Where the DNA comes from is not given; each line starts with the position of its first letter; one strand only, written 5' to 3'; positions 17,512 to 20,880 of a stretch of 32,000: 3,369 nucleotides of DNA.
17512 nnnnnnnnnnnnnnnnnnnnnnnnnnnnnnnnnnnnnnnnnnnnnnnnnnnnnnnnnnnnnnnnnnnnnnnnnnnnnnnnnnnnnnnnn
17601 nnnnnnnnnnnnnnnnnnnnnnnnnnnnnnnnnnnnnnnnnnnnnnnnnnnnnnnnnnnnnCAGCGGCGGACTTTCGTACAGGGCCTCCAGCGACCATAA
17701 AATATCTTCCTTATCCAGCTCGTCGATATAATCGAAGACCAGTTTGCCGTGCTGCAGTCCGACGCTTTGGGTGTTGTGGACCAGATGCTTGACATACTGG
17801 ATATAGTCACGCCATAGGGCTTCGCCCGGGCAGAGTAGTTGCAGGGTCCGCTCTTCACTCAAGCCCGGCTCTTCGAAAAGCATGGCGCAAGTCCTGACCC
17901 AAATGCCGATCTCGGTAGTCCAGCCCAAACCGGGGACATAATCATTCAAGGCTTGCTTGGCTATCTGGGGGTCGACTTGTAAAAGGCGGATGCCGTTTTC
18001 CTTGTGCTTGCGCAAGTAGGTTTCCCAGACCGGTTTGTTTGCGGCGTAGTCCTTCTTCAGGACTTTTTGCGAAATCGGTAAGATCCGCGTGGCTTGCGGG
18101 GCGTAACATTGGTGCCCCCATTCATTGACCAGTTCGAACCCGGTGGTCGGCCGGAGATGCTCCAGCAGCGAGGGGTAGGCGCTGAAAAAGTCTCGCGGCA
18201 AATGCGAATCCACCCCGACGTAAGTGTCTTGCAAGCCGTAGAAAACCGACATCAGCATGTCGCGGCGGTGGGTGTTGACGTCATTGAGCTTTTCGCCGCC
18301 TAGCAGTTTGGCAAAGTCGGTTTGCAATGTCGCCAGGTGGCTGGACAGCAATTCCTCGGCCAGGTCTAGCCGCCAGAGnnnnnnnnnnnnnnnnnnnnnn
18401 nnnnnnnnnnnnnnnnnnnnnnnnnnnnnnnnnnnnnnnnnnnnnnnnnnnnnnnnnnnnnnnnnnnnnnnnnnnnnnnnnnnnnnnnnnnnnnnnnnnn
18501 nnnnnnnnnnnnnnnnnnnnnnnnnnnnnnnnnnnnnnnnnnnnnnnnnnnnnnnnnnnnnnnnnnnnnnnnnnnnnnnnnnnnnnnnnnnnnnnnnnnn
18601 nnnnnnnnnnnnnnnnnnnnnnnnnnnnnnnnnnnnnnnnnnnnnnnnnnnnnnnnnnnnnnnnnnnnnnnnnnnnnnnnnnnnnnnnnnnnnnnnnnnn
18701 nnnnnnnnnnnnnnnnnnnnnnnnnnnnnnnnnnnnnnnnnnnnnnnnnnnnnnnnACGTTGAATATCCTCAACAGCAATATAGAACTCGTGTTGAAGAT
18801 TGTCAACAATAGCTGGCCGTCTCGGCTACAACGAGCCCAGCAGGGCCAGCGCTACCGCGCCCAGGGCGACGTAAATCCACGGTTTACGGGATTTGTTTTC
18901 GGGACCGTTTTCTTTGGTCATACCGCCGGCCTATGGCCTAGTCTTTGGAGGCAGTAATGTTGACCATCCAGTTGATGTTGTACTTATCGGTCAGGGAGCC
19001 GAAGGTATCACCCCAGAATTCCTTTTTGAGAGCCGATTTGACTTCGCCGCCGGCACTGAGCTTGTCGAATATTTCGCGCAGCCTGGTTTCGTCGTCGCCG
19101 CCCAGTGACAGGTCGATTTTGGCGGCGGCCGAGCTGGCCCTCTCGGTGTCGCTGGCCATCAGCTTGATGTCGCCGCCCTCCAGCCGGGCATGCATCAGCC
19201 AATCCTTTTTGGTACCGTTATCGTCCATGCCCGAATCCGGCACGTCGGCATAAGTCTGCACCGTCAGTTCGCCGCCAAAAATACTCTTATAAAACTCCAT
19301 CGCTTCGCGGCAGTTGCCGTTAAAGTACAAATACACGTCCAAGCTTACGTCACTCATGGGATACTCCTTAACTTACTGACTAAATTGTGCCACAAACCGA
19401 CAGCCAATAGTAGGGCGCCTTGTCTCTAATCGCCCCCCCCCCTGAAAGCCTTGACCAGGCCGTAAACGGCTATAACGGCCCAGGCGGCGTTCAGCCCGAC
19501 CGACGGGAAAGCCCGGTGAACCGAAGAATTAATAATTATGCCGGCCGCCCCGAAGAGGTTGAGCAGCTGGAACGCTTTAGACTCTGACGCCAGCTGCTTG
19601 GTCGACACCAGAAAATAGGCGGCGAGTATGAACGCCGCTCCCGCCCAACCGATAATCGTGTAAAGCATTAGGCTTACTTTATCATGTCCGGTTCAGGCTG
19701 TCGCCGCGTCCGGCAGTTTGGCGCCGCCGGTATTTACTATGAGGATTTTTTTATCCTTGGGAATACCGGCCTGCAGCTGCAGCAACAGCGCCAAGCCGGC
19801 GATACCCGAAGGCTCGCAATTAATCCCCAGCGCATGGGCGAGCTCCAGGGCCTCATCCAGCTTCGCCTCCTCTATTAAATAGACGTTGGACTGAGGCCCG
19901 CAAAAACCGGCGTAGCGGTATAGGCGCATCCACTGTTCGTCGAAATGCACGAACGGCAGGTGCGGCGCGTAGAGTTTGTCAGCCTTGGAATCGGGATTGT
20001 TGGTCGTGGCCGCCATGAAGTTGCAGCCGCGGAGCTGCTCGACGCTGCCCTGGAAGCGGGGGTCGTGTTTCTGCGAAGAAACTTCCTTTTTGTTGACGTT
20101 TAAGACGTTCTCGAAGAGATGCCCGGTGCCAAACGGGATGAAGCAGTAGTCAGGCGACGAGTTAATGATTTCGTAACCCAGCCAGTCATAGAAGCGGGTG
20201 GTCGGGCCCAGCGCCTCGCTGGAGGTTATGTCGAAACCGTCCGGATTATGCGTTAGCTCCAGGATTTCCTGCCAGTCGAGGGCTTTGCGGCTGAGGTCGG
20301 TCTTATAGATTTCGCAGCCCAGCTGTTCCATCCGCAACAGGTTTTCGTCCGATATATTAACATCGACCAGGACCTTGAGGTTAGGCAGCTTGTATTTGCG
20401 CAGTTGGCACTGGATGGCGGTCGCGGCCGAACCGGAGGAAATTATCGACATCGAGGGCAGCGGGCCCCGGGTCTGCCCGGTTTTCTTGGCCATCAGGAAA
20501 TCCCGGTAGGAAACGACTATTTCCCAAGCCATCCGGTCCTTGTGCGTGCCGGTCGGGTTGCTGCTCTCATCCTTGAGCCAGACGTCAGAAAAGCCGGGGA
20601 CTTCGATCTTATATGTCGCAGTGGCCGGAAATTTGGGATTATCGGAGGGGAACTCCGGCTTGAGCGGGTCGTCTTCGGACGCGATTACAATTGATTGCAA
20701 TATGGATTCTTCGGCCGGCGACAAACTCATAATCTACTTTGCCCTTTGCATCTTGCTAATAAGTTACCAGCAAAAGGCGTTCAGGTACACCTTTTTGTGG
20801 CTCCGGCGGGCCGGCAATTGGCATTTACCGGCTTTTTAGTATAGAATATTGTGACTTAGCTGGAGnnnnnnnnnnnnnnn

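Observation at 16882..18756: One-component fusion: XRE HTH + unknown 260-aa domain + glycine/sarcosine-N-methyltransferase-like enzyme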

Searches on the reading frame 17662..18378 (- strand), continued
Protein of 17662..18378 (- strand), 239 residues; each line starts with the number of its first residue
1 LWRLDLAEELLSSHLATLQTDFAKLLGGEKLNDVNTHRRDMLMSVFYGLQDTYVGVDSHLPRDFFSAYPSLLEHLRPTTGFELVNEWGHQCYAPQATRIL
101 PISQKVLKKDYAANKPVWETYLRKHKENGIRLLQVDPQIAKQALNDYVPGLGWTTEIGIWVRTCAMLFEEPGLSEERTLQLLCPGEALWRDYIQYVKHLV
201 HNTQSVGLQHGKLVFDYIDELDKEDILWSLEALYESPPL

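Call 70: predict_structure(alignment_id=A5)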
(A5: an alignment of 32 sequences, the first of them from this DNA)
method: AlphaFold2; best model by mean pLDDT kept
length: 239 residues; sequences in the alignment: 32
mean_pLDDT: 90.2   pTM: 0.87
mean pLDDT of the five models: 90.2, 89.5, 89.3, 89.3, 86.1
residues with pLDDT >= 90: 178; 70-90: 39; 50-70: 21; < 50: 1
segments of 3 or more residues with pLDDT < 50: none
pLDDT, mean of each block of 10 residues (from residue 1): 92 90 95 93 89 95 91 73 60 85 98 97 94 98 96 92 94 90 94 98 98 97 93 63
secondary structure, 60 per line:
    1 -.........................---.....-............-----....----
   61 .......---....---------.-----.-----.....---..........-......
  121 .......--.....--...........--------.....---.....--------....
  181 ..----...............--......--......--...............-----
elements in order: H2-26 E30-34 H36-47 E53-56 H61-67 H71-74 E96-100 H104-113 H115-127 E130-134 H137-147 E156-160 E164-168 E177-182 H187-201 E204-209 E212-217 H220-234

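Call 72: fold_search(model_id=the predicted structure, library=pdb)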
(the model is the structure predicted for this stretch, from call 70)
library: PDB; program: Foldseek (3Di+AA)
matches with E <= 10: 359; with E <= 0.001: 0
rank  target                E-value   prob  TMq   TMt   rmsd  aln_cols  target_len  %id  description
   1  8yr5_E                2.6e-02  0.80  0.39  0.23  13.6       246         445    6  Crystal structure of E. coli phosphatidylserine synthase in apo state (released 2024-11-20)
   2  8yr5_H                3.4e-02  0.75  0.39  0.24  13.4       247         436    7  Crystal structure of E. coli phosphatidylserine synthase in apo state (released 2024-11-20)
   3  8yr5_B                3.4e-02  0.75  0.39  0.23  13.5       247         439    7  Crystal structure of E. coli phosphatidylserine synthase in apo state (released 2024-11-20)
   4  8yr5_D                3.6e-02  0.75  0.38  0.23  13.5       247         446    7  Crystal structure of E. coli phosphatidylserine synthase in apo state (released 2024-11-20)
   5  8yr5_J                4.0e-02  0.72  0.38  0.23  13.6       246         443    6  Crystal structure of E. coli phosphatidylserine synthase in apo state (released 2024-11-20)
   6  8yr5_A                4.6e-02  0.72  0.39  0.24  13.6       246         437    6  Crystal structure of E. coli phosphatidylserine synthase in apo state (released 2024-11-20)
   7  8yr5_C                4.8e-02  0.69  0.39  0.24  13.5       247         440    7  Crystal structure of E. coli phosphatidylserine synthase in apo state (released 2024-11-20)
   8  8yr5_I                4.8e-02  0.69  0.39  0.23  13.5       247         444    7  Crystal structure of E. coli phosphatidylserine synthase in apo state (released 2024-11-20)
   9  8yr6                  5.8e-02  0.84  0.40  0.24   6.7       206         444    8  Crystal structure of E. coli phosphatidylserine synthase complexed with 16:0/16:0 CDP-DG (released 2024-11-20)
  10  7clg_B                8.4e-02  0.89  0.42  0.14   8.7       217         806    7  Crystal structure of the ATP-dependent restriction endonuclease SauUSI (released 2021-01-20)
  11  1v0w                  9.4e-02  0.75  0.38  0.21   5.5       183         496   12  Phospholipase D from Streptomyces sp. strain PMF soaked with the substrate dibutyrylphosphatidylcholine. (released 2004-06-03)
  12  2f5t_X                2.1e-01  0.87  0.42  0.43   5.6       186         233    6  Crystal Structure of the sugar binding domain of the archaeal transcriptional regulator TrmB (released 2006-02-21)
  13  6e5b_B                2.6e-01  0.08  0.13  0.13  14.8       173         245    8  Human Immunoproteasome 20S particle in complex with compound 1 (released 2019-09-11)
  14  5i4a_C                3.2e-01  0.04  0.13  0.07  18.6       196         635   10  X-ray crystal structure of Marinitoga piezophila Argonaute in complex with 5' OH guide RNA (released 2016-03-30)
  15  4piw_F                3.8e-01  0.08  0.23  0.17  18.2       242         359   12  Crystal structure of sugar aminotransferase WecE from Escherichia coli K-12 (released 2014-07-16)
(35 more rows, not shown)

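Call 74: fold_search(model_id=the predicted structure, library=viral)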
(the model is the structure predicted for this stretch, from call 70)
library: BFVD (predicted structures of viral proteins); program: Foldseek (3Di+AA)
matches with E <= 10: 348; with E <= 0.001: 0
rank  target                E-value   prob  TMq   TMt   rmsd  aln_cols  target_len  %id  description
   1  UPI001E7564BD         3.8e-02  0.13  0.13  0.17  15.8       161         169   14  (no name look-up for this kind of identifier)
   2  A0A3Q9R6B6            2.8e-01  0.11  0.18  0.27  17.1       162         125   14  (no name in the UniProt tables at hand)
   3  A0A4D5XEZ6            6.9e-01  0.06  0.18  0.13  12.7       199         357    8  Packaging ATPase [Mimivirus LCMiAC02]
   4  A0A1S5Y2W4            6.9e-01  0.04  0.15  0.14  15.3       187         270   12  Uncharacterized protein [uncultured archaeal virus]
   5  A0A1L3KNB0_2          8.8e-01  0.02  0.12  0.04  18.4       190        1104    8  (no name in the UniProt tables at hand)
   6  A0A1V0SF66            9.3e-01  0.01  0.11  0.04  15.5       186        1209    7  Uncharacterized protein [Hokovirus HKV1]
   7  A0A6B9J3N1            9.9e-01  0.08  0.13  0.27  12.1        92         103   15  Uncharacterized protein [Rhizobium phage RL2RES]
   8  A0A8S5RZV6            9.9e-01  0.04  0.13  0.18  14.7       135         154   10  Uncharacterized protein [Myoviridae sp. ctNQV2]
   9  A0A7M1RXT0            9.9e-01  0.03  0.09  0.03  10.0        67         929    9  Uncharacterized protein [uncultured phage cr108_1]
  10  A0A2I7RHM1            9.9e-01  0.02  0.11  0.12  24.0       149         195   13  (no name in the UniProt tables at hand)
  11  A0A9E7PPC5            1.1e+00  0.08  0.14  0.18   9.8        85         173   20  Uncharacterized protein [Largemouth bass virus]
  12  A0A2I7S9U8            1.1e+00  0.07  0.14  0.19  10.9       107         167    5  (no name in the UniProt tables at hand)
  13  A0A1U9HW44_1          1.1e+00  0.02  0.16  0.06  17.7       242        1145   12  (no name in the UniProt tables at hand)
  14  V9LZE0                1.2e+00  0.02  0.11  0.15  16.3       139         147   13  peptidyl-tRNA hydrolase [Vibrio phage VH7D]
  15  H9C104                1.2e+00  0.02  0.12  0.13  26.0       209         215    8  (no name in the UniProt tables at hand)
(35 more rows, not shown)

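Call 76: find_related_loci(query=A2, collection=metagenome_contigs, flank=6000)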
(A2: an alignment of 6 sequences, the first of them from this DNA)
Query A2 (239 aa) in metagenome_contigs; peptide patterns used: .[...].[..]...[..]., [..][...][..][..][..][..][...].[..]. (x = any residue, [..] = any of these).
140 stretches matched a pattern; 11 encode a relative of the query (tblastn E <= 1e-3); 11 distinct loci.
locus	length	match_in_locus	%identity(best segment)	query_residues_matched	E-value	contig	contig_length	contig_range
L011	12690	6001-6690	55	3-235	3e-87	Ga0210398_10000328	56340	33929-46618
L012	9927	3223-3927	36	6-235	5e-41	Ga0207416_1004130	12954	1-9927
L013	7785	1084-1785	37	6-235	7e-39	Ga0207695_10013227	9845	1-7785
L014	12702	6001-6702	37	6-235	8e-39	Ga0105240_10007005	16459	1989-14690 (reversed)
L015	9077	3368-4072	33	6-235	2e-37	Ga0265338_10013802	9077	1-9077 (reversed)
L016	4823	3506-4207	34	3-235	2e-35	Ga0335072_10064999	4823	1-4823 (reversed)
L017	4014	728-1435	32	3-235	1e-32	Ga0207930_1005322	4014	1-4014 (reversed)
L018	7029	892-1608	33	4-235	7e-31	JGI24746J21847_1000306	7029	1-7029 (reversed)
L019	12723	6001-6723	29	6-235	6e-31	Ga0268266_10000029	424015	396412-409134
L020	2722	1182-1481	29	53-169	1e-7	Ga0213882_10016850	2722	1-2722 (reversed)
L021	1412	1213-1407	32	6-69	1e-4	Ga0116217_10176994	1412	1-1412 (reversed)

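Call 90: find_encoding_contigs(protein=P0158, flank=6000, max_places=3)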
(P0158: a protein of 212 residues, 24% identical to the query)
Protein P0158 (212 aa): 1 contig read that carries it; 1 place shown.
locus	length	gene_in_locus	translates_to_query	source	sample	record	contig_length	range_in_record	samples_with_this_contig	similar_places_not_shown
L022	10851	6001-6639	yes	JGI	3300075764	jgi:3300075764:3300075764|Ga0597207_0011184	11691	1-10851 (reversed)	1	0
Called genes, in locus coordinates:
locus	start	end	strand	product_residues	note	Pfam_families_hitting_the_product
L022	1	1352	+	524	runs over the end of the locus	PF09286:Pro-kuma_activ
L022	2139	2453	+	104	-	-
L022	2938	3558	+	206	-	-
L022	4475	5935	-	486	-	-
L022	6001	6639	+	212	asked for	-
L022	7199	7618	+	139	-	-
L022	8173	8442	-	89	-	-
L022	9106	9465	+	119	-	-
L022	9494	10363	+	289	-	PF00857:Isochorismatase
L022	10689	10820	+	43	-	-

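Call 91: find_encoding_contigs(protein=P0157, flank=6000, max_places=3)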
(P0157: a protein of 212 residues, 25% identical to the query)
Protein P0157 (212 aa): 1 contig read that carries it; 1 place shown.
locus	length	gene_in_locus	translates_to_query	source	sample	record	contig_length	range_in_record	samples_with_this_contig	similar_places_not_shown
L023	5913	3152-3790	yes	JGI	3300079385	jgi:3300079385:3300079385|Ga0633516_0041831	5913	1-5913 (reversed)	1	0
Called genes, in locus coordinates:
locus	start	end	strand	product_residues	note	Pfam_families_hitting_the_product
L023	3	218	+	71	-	?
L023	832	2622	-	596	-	PF13676:TIR_2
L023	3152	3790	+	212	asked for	-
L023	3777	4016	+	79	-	-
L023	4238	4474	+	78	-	-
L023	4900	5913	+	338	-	?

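Call 97: find_related_loci(query=A2, collection=viral_contigs, flank=6000)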
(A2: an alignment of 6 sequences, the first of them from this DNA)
Query A2 (239 aa) in viral_contigs; peptide patterns used: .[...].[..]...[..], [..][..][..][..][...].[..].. (x = any residue, [..] = any of these).
31 stretches matched a pattern, but none encodes a relative of the query by tblastn (E <= 1e-3).

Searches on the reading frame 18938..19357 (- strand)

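Call 22: search_protein_families(library=pfam, proteins=[window:18938-19357:-], max_evalue=0.001)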
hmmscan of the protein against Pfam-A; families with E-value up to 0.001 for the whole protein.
window:18938-19357:- (139 aa): 2 families
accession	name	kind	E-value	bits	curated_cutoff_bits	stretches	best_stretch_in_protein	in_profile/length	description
PF00903.31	Glyoxalase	-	3.4e-11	44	20.6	1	6-131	2-120/121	Glyoxalase/Bleomycin resistance protein/Dioxygenase superfamily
PF06983.19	3-dmu-9_3-mt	-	2.3e-08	35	24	1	9-132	6-115/116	3-demethylubiquinone-9 3-methyltransferase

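Call 43: search_protein_families(library=ncbifam, proteins=[window:18938-19357:-], max_evalue=0.001)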
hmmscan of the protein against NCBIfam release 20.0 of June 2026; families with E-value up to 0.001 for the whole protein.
window:18938-19357:- (139 aa): 1 family
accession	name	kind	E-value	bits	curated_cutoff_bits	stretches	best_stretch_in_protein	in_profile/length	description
NF007537.0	PRK10148.1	equivalog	1.7e-17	64.2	122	1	5-136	2-142/147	VOC family metalloprotein YjdN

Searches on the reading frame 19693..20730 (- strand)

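Call 22: search_protein_families(library=pfam, proteins=[window:19693-20730:-], max_evalue=0.001)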
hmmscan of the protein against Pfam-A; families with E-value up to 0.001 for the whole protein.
window:19693-20730:- (345 aa): 1 family
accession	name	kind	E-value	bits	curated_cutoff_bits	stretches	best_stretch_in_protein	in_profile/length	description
PF00291.31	PALP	-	1.3e-25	90.8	35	1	45-335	14-295/295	Pyridoxal-phosphate dependent enzyme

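Call 43: search_protein_families(library=ncbifam, proteins=[window:19693-20730:-], max_evalue=0.001)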
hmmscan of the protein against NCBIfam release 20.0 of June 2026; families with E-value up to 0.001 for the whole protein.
window:19693-20730:- (345 aa): 4 families
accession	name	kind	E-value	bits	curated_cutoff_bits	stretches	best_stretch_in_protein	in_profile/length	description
NF004170.0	PRK05638.1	equivalog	5.1e-09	35.2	421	1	48-335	80-353/442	threonine synthase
NF004996.0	PRK06381.1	equivalog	4.6e-05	22.6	266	1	45-73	28-56/319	threonine synthase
NF006050.0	PRK08197.1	equivalog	0.00057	18.8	303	0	46-110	94-147/406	threonine synthase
TIGR01138.1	cysM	equivalog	0.00074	19.1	394.2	0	48-145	23-112/290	cysteine synthase B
